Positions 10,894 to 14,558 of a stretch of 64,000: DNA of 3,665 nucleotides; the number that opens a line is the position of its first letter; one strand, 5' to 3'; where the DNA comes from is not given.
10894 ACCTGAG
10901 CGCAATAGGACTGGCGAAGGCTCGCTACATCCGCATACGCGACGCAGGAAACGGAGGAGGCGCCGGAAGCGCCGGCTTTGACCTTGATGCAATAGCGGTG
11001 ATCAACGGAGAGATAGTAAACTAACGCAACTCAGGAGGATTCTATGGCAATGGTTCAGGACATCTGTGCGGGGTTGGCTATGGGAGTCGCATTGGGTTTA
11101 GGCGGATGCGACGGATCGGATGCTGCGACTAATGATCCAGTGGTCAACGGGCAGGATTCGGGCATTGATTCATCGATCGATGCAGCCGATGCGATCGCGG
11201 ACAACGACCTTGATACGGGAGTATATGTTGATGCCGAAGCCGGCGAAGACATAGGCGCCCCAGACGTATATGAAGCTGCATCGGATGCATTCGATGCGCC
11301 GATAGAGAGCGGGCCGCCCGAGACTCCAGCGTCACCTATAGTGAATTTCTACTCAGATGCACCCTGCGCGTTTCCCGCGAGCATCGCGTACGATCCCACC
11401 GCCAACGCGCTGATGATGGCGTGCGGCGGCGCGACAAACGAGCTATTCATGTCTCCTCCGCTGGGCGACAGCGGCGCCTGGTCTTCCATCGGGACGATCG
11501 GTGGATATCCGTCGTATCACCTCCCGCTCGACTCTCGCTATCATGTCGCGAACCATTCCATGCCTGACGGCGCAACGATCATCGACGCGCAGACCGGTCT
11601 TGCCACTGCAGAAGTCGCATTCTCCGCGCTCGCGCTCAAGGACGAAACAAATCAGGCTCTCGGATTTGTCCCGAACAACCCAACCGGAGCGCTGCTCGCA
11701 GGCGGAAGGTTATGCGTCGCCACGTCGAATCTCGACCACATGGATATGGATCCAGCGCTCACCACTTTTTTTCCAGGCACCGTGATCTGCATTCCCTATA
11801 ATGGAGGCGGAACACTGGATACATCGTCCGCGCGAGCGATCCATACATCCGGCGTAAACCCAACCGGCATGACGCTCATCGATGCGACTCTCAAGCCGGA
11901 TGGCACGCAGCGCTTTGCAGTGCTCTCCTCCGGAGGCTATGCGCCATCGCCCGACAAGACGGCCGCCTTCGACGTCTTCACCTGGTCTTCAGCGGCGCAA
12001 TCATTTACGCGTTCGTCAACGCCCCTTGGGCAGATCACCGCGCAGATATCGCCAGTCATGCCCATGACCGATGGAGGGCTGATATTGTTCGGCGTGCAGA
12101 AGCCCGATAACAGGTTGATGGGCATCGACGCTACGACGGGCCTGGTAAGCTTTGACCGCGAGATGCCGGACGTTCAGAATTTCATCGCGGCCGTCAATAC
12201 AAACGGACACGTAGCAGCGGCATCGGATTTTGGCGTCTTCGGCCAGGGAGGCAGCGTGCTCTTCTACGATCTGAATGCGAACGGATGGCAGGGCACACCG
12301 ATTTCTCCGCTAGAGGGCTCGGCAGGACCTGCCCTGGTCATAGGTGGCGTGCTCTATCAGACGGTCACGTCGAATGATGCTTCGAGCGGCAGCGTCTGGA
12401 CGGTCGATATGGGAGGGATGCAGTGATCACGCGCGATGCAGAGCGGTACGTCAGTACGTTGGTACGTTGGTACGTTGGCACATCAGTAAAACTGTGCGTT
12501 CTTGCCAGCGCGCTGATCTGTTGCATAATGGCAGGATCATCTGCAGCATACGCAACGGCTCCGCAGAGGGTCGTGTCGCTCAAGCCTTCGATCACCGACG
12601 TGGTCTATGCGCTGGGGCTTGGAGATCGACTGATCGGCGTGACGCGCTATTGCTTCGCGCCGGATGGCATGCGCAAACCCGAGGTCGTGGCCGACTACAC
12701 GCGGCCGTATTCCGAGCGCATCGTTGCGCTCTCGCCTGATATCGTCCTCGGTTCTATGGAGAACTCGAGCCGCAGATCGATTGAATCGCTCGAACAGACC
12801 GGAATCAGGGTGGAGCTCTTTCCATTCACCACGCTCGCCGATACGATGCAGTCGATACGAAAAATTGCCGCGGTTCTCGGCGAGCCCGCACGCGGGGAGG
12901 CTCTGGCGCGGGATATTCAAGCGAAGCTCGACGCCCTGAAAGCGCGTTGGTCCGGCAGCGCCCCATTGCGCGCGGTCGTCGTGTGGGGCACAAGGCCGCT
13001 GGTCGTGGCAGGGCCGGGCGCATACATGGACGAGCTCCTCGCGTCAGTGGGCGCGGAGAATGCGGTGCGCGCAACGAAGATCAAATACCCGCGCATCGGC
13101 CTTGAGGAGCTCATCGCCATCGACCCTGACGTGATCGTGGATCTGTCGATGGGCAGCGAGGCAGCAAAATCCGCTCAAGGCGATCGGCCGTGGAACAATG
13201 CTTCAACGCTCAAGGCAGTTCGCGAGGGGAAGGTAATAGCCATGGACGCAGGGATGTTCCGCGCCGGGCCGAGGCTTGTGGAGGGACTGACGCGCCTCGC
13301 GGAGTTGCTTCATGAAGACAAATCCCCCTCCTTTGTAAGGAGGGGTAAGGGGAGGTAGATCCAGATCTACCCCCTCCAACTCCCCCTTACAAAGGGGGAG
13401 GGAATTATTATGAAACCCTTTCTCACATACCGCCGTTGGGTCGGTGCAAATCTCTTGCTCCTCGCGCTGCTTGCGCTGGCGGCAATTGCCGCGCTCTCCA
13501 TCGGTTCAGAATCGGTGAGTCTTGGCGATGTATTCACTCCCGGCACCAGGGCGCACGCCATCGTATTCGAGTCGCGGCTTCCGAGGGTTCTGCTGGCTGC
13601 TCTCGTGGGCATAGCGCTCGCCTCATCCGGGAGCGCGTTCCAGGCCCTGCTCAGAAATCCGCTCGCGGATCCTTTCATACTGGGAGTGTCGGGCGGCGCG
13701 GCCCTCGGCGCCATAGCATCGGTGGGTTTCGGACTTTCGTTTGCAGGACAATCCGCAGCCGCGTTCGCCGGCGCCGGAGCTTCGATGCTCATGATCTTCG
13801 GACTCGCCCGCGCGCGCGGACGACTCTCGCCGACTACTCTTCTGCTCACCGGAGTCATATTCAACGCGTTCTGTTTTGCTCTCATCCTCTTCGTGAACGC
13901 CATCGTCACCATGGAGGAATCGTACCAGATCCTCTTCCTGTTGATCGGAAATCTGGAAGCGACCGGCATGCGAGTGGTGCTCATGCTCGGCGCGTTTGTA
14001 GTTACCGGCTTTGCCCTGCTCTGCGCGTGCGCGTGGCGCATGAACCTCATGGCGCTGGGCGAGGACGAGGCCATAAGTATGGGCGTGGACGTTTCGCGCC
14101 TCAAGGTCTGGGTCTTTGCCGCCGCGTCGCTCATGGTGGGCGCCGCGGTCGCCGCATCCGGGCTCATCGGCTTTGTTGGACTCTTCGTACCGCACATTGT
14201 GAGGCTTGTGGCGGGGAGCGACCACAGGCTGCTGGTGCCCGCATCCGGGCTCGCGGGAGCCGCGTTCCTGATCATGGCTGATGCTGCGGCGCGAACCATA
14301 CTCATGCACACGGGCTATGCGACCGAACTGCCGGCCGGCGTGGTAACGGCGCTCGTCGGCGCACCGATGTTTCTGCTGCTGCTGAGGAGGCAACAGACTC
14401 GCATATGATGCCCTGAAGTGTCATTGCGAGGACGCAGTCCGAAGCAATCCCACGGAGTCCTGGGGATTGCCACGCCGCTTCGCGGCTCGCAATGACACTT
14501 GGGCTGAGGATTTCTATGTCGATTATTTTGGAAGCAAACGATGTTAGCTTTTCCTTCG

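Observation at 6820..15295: B12-riboswitch-controlled uptake locus with two paralogous lipoproteins inserted between btuB and btuFCD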

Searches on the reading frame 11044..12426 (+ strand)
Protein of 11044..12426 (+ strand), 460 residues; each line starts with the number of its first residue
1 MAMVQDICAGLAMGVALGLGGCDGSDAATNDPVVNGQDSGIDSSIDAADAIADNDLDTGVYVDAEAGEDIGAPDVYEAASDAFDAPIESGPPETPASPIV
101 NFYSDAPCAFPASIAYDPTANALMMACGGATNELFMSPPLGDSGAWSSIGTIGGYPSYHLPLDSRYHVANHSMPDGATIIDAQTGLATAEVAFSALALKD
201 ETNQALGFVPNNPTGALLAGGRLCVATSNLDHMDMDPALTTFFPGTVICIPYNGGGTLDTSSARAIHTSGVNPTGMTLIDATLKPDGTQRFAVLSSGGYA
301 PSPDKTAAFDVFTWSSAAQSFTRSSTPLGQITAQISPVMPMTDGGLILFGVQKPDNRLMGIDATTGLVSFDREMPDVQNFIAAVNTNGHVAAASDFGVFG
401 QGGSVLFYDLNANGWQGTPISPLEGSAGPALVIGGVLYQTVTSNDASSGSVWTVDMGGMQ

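Call 3: search_protein_families(library=pfam, proteins=[window:11044-12426:+], max_evalue=0.1)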
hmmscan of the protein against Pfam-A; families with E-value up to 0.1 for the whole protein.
window:11044-12426:+ (460 aa): 0 families

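Call 4: search_protein_families(library=ncbifam, proteins=[window:11044-12426:+], max_evalue=0.1)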
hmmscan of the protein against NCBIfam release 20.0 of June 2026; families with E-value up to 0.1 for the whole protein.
window:11044-12426:+ (460 aa): 0 families

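Call 7: search_solved_structures(query=window:11044-12426:+, max_evalue=1, show_alignments=2)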
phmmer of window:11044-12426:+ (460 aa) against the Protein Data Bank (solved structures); distinct sequences matched with E-value up to 1: 1.
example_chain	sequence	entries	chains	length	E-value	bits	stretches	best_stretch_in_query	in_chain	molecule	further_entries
2pe4_A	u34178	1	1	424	0.89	11.7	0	157-263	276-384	Hyaluronidase-1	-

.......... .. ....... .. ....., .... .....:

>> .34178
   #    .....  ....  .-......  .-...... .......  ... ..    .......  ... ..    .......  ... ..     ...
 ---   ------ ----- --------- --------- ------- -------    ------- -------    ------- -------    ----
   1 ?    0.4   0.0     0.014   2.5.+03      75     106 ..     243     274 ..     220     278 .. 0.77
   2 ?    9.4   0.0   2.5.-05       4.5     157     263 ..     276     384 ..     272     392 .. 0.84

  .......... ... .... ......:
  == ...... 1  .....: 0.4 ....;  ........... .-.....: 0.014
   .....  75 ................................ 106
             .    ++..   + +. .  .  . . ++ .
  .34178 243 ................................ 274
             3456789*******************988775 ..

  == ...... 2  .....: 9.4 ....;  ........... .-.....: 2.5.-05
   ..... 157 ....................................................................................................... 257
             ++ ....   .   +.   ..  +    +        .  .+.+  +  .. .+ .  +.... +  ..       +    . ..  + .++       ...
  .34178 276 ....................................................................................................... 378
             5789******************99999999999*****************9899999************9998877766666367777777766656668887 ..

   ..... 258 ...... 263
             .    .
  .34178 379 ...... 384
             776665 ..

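Call 10: find_homologous_proteins(query=window:11044-12426:+, max_evalue=0.001)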
Query window:11044-12426:+ (460 aa): 23 proteins with E <= 0.001 among 8000 candidates.
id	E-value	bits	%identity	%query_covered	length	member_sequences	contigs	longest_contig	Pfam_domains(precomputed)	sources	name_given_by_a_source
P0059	0.0e+0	1021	100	100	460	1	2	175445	-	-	-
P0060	9.8e-140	485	51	100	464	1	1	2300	-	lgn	-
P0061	3.5e-128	447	49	99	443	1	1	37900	-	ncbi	ncbi:MAG: hypothetical protein V2A66_03020 [Pseudomonadota bacterium]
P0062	9.9e-123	429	55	78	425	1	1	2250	-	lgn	-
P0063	1.9e-118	415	52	81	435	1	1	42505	-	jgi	jgi:hypothetical protein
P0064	1.5e-111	392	50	80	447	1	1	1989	-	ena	-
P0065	4.1e-111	390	44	100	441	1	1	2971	-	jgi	-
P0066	1.0e-106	376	52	83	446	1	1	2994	-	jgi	jgi:hypothetical protein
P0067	2.6e-105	371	47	91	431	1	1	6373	-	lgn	-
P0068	6.4e-105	370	51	80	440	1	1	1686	-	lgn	-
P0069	5.2e-104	367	43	100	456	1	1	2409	-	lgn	-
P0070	1.2e-102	363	48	80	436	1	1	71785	-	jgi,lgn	jgi:hypothetical protein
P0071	1.3e-101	359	50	80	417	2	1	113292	-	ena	-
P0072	3.4e-101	358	49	79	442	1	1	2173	-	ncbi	-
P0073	9.3e-101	356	49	80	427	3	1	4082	-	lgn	-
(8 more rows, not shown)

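Call 35: predict_structure(alignment_id=A2)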
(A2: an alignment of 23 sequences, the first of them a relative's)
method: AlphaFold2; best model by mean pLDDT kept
length: 460 residues; sequences in the alignment: 23
mean_pLDDT: 83.0   pTM: 0.78
mean pLDDT of the five models: 83.0, 82.7, 82.4, 81.4, 80.5
residues with pLDDT >= 90: 330; 70-90: 41; 50-70: 11; < 50: 78
segments of 3 or more residues with pLDDT < 50: 1-69, 74-76, 78-81
pLDDT, mean of each block of 10 residues (from residue 1): 29 32 32 33 35 35 41 47 59 95 97 95 91 95 96 94 95 95 94 96 94 94 95 90 95 96 95 93 96 91 84 95 94 84 95 92 95 93 95 94 96 94 97 97 96 94
secondary structure, 60 per line:
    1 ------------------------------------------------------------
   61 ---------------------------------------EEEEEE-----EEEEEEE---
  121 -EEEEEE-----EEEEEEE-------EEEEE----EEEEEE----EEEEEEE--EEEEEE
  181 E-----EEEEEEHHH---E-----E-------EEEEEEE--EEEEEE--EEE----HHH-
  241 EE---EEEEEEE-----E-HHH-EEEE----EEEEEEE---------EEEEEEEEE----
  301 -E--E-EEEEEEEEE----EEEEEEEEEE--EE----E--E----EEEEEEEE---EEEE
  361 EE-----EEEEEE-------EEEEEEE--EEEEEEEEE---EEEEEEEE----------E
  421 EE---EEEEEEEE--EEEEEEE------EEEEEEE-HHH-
elements in order: E100-105 E111-117 E122-127 E133-139 E147-151 E156-161 E166-172 E175-181 E187-192 E213-219 E222-227 E230-232 E246-252 E264-267 E272-278 E288-296 E307-315 E320-329 E346-353 E357-362 E368-373 E381-387 E390-398 E402-409 E420-422 E426-433 E436-442 E449-455

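Call 38: fold_search(model_id=the predicted structure, library=pdb)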
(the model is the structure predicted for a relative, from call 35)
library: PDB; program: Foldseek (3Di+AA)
matches with E <= 10: 1645; with E <= 0.001: 1115
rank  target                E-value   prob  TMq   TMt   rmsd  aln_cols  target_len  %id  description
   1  7seu_D                4.7e-11  1.00  0.52  0.73   5.3       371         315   14  Crystal structure of E coli contaminant protein YncE co-purified with a plant protein (released 2022-04-20)
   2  3vh0_A                1.2e-10  1.00  0.53  0.72   5.2       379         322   14  Crystal structure of E. coli YncE complexed with DNA (released 2011-11-16)
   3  3vgz_A                3.2e-10  1.00  0.54  0.74   5.4       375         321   15  Crystal structure of E. coli YncE (released 2011-11-16)
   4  3vgz_C                6.6e-10  1.00  0.52  0.72   5.4       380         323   14  Crystal structure of E. coli YncE (released 2011-11-16)
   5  3mks_D                2.5e-09  1.00  0.44  0.45   6.8       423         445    8  Crystal Structure of yeast Cdc4/Skp1 in complex with an allosteric inhibitor SCF-I2 (released 2010-07-21)
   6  3v7d_B                1.3e-08  1.00  0.43  0.44  10.2       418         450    8  Crystal Structure of ScSkp1-ScCdc4-pSic1 peptide complex (released 2012-05-02)
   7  1nex_B                2.1e-08  1.00  0.43  0.44   8.9       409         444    8  Crystal Structure of ScSkp1-ScCdc4-CPD peptide complex (released 2003-02-18)
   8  4imm_A                2.5e-08  1.00  0.41  0.54   8.1       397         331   15  The crystal structure of BamB from Moraxella catarrhalis (released 2014-03-26)
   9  6u6w_B                2.6e-08  1.00  0.47  0.67   6.3       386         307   13  Discovery and optimization of salicyclic acid-derived sulfonamide inhibitors of the WDR5:MYC protein-protein interacti (released 2019-12-04)
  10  9l3y_B                3.1e-08  1.00  0.47  0.62   7.1       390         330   12  Cryo-EM structure of the G-protein coupled receptor 1 (GPR1) in complex with chemerin and Gi1 (released 2025-03-12)
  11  9dta_A                3.1e-08  1.00  0.47  0.62   6.4       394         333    8  Crystal structure of the WDR domain of WDR91 in complex with DR3448 (released 2024-10-16)
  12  4zov_B                3.2e-08  1.00  0.45  0.54   8.0       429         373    9  Crystal structure of the Saccharomyces cerevisiae Sqt1 (released 2015-07-01)
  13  7mq8_LS               3.4e-08  1.00  0.48  0.49   7.3       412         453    8  Cryo-EM structure of the human SSU processome, state pre-A1 (released 2021-09-22)
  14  4lg8                  4.5e-08  1.00  0.48  0.68   4.9       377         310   10  Crystal structure of PRPF19 WD40 repeats (released 2013-08-07)
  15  6qtu_A                4.7e-08  1.00  0.45  0.64   6.7       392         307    8  Crystal structure of Arabidopsis WD40 domain in complex with a BBX transcription factor (released 2019-07-10)
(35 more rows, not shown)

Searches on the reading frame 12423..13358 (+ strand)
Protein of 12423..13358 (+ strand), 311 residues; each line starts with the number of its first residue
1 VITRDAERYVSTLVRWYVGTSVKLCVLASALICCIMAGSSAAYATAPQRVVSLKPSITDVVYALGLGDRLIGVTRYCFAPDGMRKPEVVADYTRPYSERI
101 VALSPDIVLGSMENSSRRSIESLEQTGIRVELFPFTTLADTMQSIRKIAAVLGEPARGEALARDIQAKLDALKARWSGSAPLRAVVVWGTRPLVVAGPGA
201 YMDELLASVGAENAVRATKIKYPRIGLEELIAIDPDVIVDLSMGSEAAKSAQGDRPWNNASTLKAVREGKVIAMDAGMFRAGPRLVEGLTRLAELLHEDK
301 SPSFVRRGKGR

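Call 3: search_protein_families(library=pfam, proteins=[window:12423-13358:+], max_evalue=0.1)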
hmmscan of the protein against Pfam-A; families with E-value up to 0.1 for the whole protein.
window:12423-13358:+ (311 aa): 2 families
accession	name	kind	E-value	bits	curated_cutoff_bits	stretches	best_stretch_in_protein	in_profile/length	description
PF01497.23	Peripla_BP_2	-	4e-30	105.4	27.5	1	50-276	1-233/235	Periplasmic binding protein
PF00148.24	Oxidored_nitro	-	0.023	14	28.6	1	116-223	205-308/399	Nitrogenase component 1 type Oxidoreductase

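Call 4: search_protein_families(library=ncbifam, proteins=[window:12423-13358:+], max_evalue=0.1)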
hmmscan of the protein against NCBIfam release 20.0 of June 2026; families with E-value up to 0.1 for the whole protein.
window:12423-13358:+ (311 aa): 9 families
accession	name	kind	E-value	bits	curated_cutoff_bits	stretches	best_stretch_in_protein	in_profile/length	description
NF002894.0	PRK03379.1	equivalog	1.3e-33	116.3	234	1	35-296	11-262/266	vitamin B12 ABC transporter substrate-binding protein BtuF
TIGR04281.1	peripla_PGF_1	equivalog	1.8e-29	103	325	1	45-300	19-268/330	PGF-CTERM-anchored ABC transporter substrate-binding protein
NF038402.1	TroA_like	subfamily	2.2e-24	86.3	30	1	49-239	1-184/219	helical backbone metal receptor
TIGR03868.1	F420-O_ABCperi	hypoth_equivalog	1e-20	74.2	392.4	1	38-297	8-285/287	putative F420-0 ABC transporter substrate-binding protein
TIGR03659.1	IsdE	equivalog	8.2e-18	64.6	298.65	1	24-293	9-288/292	heme ABC transporter substrate-binding protein IsdE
NF052484.1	sider_BP_EitA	equivalog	3e-09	36.4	640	1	127-294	146-320/328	siderophore ABC transporter substrate-binding protein EitA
NF008501.1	PRK11411.1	subfamily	2.2e-06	26.9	320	1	88-278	85-273/303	Fe(3+) dicitrate ABC transporter substrate-binding protein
NF007864.0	PRK10576.1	equivalog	0.00039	19.9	252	1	38-250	26-248/297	Fe(3+)-hydroxamate ABC transporter substrate-binding protein FhuD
NF047954.1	PrpdilGlycDhGldA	equivalog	0.072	12.3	700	1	88-138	20-67/365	bifunctional L-1,2-propanediol dehydrogenase/glycerol dehydrogenase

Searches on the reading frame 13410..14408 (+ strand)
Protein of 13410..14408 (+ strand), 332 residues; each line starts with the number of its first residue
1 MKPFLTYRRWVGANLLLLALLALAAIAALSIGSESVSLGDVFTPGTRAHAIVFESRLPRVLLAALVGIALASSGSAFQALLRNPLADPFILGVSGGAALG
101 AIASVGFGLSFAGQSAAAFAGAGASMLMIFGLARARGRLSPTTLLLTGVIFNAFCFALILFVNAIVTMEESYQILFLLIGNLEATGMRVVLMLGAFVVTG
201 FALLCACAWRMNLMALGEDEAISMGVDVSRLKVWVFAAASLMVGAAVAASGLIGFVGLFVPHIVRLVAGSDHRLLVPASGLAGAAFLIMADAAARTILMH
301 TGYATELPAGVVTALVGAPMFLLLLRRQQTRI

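Call 3: search_protein_families(library=pfam, proteins=[window:13410-14408:+], max_evalue=0.1)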
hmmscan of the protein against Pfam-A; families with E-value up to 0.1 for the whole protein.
window:13410-14408:+ (332 aa): 1 family
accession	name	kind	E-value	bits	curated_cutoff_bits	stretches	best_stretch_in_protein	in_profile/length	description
PF01032.23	FecCD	-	8.7e-81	271.8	26.5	1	20-327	1-311/311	FecCD transport family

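Call 4: search_protein_families(library=ncbifam, proteins=[window:13410-14408:+], max_evalue=0.1)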
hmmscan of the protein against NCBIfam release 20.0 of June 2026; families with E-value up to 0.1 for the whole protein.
window:13410-14408:+ (332 aa): 16 families
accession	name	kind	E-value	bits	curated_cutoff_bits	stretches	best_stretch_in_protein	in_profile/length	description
NF007081.0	PRK09535.1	equivalog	2.9e-73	247.3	461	1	46-329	85-362/366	vitamin B12 ABC transporter permease BtuC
TIGR03869.1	F420-0_ABCperm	hypoth_equivalog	9.8e-64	215.7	437.35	1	46-329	43-322/325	putative F420-0 ABC transporter permease subunit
NF003001.0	PRK03784.1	equivalog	3.6e-63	213.7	334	1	8-329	13-329/332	vitamin B12 ABC transporter permease BtuC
NF008407.0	PRK11228.1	equivalog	4e-54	183.7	396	1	21-328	22-329/330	iron-dicitrate ABC transporter permease FecC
NF007867.0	PRK10577.1-3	subfamily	2e-52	178.5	849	1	8-330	384-707/710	Fe(3+)-hydroxamate ABC transporter permease FhuB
NF007299.0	PRK09777.1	equivalog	4.9e-49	167.3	406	1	16-328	8-317/318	Fe(3+) dicitrate ABC transporter permease subunit FecD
NF007871.0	PRK10577.2-2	equivalog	1.6e-48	165.7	899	1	17-328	364-676/679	Fe(3+)-hydroxamate ABC transporter permease FhuB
NF007866.0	PRK10577.1-2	equivalog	2.8e-48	164.8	554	1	10-329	352-664/666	Fe(3+)-hydroxamate ABC transporter permease FhuB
NF007872.0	PRK10577.2-3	equivalog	3.4e-44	151.3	727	1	8-329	13-332/676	Fe(3+)-hydroxamate ABC transporter permease FhuB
NF007760.0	PRK10441.1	equivalog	3.4e-44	151.3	428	1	15-330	14-331/335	Fe(3+)-siderophore ABC transporter permease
NF007869.0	PRK10577.1-6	equivalog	1.1e-37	129.9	954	1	6-328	373-694/703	Fe(3+)-hydroxamate ABC transporter permease FhuB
NF007873.0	PRK10577.2-4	equivalog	7.5e-36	124.1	1012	1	15-329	334-644/646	Fe(3+)-hydroxamate ABC transporter permease FhuB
NF007868.0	PRK10577.1-5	equivalog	6e-34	117.5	943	1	51-329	57-332/666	Fe(3+)-hydroxamate ABC transporter permease FhuB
NF007759.0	PRK10440.1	equivalog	2.7e-32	112.3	422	1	8-328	6-326/330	iron-enterobactin ABC transporter permease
NF007870.0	PRK10577.2-1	equivalog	3.6e-31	108.5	1355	1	50-329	398-674/678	Fe(3+)-hydroxamate ABC transporter permease FhuB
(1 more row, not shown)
